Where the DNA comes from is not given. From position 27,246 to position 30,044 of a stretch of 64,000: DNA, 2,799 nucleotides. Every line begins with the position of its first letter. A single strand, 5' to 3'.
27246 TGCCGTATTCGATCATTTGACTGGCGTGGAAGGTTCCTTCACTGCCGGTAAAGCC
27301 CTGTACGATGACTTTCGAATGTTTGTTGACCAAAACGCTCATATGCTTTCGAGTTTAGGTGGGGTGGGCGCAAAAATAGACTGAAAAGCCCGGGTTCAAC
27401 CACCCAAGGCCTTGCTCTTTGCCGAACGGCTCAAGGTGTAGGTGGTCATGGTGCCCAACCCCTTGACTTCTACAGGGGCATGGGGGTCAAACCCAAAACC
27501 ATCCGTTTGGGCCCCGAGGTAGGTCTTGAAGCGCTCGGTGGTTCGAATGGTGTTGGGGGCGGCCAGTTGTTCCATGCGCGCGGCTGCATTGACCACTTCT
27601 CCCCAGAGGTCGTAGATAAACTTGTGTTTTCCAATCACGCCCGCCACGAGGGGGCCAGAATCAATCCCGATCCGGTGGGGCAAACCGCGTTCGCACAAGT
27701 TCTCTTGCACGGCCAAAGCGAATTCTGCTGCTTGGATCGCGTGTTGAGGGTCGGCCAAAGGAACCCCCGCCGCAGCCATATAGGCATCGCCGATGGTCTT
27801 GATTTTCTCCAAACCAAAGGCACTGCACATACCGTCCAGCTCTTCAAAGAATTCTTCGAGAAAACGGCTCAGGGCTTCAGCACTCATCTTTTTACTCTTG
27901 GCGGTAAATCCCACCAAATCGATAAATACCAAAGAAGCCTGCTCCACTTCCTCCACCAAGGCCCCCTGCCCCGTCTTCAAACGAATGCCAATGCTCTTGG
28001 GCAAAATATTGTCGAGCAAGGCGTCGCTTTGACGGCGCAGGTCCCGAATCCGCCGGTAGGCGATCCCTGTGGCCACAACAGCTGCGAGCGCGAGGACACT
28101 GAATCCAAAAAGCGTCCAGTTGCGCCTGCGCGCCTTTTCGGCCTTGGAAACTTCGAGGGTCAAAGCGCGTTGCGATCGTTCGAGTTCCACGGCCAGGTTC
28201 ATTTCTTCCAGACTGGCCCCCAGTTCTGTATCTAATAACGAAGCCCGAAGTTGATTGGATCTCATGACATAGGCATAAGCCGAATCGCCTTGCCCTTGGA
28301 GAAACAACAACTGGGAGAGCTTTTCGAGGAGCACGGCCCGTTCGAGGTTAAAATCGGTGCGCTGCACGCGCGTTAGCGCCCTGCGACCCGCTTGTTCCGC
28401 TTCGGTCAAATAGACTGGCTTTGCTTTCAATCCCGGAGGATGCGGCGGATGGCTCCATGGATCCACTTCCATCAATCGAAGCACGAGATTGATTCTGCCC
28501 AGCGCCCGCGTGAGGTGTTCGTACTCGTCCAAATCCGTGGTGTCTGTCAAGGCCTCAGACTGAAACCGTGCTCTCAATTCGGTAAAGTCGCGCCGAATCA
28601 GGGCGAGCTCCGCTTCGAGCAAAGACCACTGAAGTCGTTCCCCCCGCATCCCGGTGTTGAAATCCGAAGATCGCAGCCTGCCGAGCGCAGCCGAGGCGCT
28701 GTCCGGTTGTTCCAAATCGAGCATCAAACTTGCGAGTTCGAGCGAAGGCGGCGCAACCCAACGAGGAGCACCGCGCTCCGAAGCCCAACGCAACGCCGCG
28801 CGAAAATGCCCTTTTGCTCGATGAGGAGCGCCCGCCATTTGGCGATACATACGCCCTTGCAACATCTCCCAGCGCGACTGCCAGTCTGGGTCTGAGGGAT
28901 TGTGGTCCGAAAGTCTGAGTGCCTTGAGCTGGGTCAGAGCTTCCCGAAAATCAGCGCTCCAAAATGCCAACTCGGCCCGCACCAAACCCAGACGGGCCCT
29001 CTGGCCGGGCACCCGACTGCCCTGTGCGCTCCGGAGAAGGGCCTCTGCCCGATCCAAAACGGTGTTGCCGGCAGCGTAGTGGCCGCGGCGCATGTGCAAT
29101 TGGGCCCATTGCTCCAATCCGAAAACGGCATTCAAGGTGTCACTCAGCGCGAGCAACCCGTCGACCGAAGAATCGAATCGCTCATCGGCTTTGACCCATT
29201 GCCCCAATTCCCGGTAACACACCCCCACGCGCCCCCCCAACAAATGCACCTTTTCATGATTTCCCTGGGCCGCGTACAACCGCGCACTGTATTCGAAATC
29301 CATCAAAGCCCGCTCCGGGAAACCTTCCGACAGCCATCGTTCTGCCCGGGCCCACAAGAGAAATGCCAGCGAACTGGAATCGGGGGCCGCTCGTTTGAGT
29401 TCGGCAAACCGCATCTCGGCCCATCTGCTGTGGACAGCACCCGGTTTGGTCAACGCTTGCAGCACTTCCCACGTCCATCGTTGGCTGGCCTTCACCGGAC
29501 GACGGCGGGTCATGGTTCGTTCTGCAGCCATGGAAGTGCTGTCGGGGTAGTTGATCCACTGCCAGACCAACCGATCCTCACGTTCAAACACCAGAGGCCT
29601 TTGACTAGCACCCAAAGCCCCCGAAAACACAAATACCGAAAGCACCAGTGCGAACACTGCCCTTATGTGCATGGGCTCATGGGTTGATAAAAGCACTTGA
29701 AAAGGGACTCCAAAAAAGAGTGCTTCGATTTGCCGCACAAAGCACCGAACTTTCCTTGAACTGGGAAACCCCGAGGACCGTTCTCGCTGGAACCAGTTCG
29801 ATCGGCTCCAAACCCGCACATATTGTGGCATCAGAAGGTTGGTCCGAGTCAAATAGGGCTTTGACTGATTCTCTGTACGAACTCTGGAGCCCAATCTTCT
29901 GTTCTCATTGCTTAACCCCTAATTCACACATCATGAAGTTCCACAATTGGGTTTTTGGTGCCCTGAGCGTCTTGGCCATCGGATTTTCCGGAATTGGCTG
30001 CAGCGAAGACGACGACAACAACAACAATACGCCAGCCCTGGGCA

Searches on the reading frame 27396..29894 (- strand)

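Call 29: search_protein_families(library=pfam, proteins=[window:27396-29894:-], max_evalue=0.0001)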
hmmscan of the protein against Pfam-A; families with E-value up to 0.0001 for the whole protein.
window:27396-29894:- (832 aa): 2 families
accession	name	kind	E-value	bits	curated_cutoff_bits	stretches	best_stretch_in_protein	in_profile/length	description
PF00211.25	Guanylate_cyc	-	2.5e-42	145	21.9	1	648-822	4-182/183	Adenylate and Guanylate cyclase catalytic domain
PF14559.12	TPR_19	-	4.2e-05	24.2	25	0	281-339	8-62/68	Tetratricopeptide repeat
